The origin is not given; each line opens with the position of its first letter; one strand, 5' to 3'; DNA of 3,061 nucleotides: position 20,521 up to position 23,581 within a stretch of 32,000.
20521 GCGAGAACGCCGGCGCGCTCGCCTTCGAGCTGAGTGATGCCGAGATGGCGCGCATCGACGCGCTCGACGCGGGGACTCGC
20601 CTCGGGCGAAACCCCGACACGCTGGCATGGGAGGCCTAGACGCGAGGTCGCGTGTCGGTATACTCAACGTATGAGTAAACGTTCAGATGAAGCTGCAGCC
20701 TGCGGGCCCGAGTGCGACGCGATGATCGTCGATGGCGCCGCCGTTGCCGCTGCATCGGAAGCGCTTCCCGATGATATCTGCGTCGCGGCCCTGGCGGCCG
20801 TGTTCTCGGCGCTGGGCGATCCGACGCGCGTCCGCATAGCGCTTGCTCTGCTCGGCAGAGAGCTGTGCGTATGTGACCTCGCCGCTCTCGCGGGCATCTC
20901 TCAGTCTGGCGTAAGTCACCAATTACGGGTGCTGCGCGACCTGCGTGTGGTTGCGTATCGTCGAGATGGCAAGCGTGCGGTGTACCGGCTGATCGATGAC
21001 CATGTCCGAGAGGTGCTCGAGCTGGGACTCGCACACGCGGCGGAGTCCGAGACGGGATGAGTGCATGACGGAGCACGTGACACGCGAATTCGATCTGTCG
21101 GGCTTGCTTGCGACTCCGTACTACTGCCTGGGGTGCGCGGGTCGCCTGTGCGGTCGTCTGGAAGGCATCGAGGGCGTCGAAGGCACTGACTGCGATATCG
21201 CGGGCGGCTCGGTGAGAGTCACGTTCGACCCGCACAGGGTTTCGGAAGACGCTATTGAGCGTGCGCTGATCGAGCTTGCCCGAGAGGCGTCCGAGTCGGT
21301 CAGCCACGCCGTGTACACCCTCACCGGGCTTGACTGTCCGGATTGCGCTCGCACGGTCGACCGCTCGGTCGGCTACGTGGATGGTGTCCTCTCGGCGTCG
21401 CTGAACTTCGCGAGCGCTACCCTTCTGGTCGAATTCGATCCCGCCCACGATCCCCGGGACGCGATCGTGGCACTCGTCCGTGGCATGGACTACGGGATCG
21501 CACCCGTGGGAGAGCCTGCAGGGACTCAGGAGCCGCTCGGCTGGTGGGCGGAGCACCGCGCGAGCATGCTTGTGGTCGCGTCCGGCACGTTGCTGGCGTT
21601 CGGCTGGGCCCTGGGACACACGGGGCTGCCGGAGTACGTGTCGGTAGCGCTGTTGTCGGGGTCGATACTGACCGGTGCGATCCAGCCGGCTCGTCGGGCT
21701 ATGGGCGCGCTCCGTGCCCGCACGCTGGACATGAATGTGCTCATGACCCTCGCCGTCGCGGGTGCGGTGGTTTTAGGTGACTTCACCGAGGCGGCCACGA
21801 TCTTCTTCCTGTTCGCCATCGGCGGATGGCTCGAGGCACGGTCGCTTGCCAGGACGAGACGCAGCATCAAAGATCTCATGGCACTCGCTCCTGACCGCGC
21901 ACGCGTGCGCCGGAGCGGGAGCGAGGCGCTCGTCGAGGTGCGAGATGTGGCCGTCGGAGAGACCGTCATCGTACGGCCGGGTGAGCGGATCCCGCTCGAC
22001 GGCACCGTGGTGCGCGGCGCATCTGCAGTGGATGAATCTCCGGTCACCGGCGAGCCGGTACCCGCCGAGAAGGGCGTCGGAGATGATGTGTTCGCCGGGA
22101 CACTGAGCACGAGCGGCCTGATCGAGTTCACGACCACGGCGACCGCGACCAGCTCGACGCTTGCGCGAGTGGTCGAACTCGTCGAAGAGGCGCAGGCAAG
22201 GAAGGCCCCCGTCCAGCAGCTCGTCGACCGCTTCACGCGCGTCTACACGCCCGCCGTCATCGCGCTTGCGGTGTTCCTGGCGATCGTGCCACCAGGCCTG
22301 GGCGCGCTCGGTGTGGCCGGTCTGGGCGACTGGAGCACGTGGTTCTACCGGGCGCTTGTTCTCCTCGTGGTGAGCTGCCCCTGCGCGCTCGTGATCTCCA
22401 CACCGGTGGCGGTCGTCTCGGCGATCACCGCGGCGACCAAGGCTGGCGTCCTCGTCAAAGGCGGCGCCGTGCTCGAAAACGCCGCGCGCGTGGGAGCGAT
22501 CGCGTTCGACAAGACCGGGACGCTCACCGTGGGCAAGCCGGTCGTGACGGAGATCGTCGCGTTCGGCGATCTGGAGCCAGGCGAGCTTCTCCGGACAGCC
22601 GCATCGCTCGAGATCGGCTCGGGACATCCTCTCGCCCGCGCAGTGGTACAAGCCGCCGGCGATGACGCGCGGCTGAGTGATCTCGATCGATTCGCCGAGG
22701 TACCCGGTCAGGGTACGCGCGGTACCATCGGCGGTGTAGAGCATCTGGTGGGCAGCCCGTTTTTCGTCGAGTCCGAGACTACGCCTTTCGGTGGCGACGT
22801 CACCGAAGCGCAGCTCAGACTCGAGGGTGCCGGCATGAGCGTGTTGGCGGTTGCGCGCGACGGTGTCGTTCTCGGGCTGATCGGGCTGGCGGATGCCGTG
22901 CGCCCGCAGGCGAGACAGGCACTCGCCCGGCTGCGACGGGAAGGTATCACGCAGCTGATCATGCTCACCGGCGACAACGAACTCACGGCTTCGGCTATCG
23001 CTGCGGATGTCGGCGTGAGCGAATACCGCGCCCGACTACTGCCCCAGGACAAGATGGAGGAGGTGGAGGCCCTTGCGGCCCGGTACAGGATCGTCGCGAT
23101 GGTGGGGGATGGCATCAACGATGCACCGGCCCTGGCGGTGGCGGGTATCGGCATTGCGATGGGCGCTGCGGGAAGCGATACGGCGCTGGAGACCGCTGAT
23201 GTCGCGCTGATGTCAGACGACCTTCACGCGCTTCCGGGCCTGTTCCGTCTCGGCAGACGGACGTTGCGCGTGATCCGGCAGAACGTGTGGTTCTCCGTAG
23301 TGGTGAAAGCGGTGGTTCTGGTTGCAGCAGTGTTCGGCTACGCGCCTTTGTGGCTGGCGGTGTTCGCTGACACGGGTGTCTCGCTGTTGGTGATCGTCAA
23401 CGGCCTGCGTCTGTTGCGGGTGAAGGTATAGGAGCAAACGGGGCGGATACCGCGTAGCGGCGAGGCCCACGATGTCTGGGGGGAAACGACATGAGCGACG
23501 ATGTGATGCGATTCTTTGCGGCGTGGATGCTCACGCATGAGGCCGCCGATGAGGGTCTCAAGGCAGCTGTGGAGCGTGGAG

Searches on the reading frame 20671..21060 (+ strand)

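Call 56: search_protein_families(library=ncbifam, proteins=[window:20671-21060:+], max_evalue=0.00001)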
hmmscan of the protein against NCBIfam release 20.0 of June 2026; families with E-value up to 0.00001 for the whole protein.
window:20671-21060:+ (129 aa): 7 families
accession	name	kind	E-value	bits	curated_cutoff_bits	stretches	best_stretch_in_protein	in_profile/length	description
NF033788.1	HTH_metalloreg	subfamily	9.6e-27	92.6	55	1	42-115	2-76/77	metalloregulator ArsR/SmtB family transcription factor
NF047906.1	CdPbTransRegCmtR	equivalog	4.7e-12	45.7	150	1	39-117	9-87/104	Cd(II)/Pb(II)-sensing metalloregulatory transcriptional regulator CmtR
NF040642.1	sulf_sens_BigR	equivalog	1e-11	44.7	155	1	41-115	10-84/95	sulfite-sensing transcriptional repressor BigR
NF007528.0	PRK10141.1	subfamily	4.5e-10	39.4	97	1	43-108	8-74/117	metalloregulator ArsR/SmtB family transcription factor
NF041413.1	ArsR_Rv2640c_fam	equivalog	5.8e-10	39.6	155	1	25-112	19-106/118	Rv2640c family ArsR-like transcriptional regulator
NF033789.1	repress_SdpR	subfamily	7.8e-09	35.3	100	1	44-116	1-73/79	autorepressor SdpR family transcription factor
NF045707.1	Dbac_1936_reg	equivalog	8e-09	35.4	115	1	40-117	6-83/99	ArsR/SmtB-type metalloregulator TsoR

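Call 57: search_protein_families(library=pfam, proteins=[window:20671-21060:+], max_evalue=0.001)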
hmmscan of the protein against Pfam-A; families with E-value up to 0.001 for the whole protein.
window:20671-21060:+ (129 aa): 2 families
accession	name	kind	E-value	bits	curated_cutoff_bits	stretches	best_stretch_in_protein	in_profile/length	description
PF01022.26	HTH_5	-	1.3e-15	57.4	22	1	50-95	1-46/47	Bacterial regulatory protein, arsR family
PF12840.13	HTH_20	-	9.9e-06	25.9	27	1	48-94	1-48/51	Helix-turn-helix domain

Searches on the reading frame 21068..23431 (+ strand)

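Call 56: search_protein_families(library=ncbifam, proteins=[window:21068-23431:+], max_evalue=0.00001)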
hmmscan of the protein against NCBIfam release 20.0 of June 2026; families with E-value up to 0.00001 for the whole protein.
window:21068-23431:+ (787 aa): 24 families
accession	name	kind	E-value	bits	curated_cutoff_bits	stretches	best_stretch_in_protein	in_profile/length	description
NF008262.1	PRK11033.1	equivalog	4.7e-179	597.3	1005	1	73-786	35-731/731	zinc/cadmium/mercury/lead-transporting ATPase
TIGR01525.1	ATPase-IB_hvy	subfamily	1.1e-177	592.3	346.25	1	222-782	1-560/560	heavy metal translocating P-type ATPase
NF033775.1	P_type_ZntA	exception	2.1e-158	528.8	1240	1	72-785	41-731/732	Zn(II)/Cd(II)/Pb(II) translocating P-type ATPase ZntA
TIGR01512.1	ATPase-IB2_Cd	subfamily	1.3e-153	512.3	313.5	2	223-563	2-303/494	cadmium family heavy metal-translocating P-type ATPase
TIGR01511.1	ATPase-IB1_Cu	subfamily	1.2e-115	387.5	397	1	210-782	8-541/542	copper-translocating P-type ATPase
NF007952.0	PRK10671.1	equivalog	7.5e-111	371.7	1316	1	242-785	293-834/838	copper-exporting P-type ATPase CopA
TIGR01494.1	ATPase_P-type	subfamily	8.9e-80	268.4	62.3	1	244-759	4-465/478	HAD-IC family P-type ATPase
TIGR01497.1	kdpB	equivalog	9.7e-47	159.4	527.9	1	279-734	109-568/675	potassium-transporting ATPase subunit KdpB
NF010609.0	PRK14010.1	equivalog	5.8e-46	157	1323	1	278-733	107-562/673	K(+)-transporting ATPase subunit B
TIGR01522.1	ATPase-IIA2_Ca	equivalog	1.7e-42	145.2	798.3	3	655-753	569-671/854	calcium-transporting P-type ATPase, PMR1-type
TIGR01647.1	ATPase-IIIA_H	equivalog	3.7e-40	137.8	615.5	2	222-512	38-324/755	plasma-membrane proton-efflux P-type ATPase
TIGR01517.1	ATPase-IIB_Ca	equivalog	6e-38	130.6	507.05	2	655-754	609-707/882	calcium-translocating P-type ATPase, PMCA-type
TIGR01523.1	ATPase-IID_K-Na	equivalog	3.7e-30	104.3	645.05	1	655-752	673-773/997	potassium/sodium efflux P-type ATPase, fungal-type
TIGR01116.1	ATPase-IIA1_Ca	equivalog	7.1e-28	97.2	703.4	2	599-758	455-626/799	calcium-translocating P-type ATPase, SERCA-type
TIGR01106.1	ATPase-IIC_X-K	subfamily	3.1e-27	94.8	946.1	2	655-722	665-732/997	Na,H/K antiporter P-type ATPase subunit alpha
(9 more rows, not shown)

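Call 57: search_protein_families(library=pfam, proteins=[window:21068-23431:+], max_evalue=0.001)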
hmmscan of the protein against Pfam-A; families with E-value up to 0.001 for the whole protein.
window:21068-23431:+ (787 aa): 3 families
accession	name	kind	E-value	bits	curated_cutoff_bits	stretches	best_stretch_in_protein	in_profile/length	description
PF00122.25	E1-E2_ATPase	-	9.2e-50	169.1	28.1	1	273-458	2-180/181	E1-E2 ATPase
PF00702.32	Hydrolase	-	1.9e-32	113.7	26.4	1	477-693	3-191/191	haloacid dehalogenase-like hydrolase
PF00403.32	HMA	-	5.7e-14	52.7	24.8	1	84-141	3-60/62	Heavy-metal-associated domain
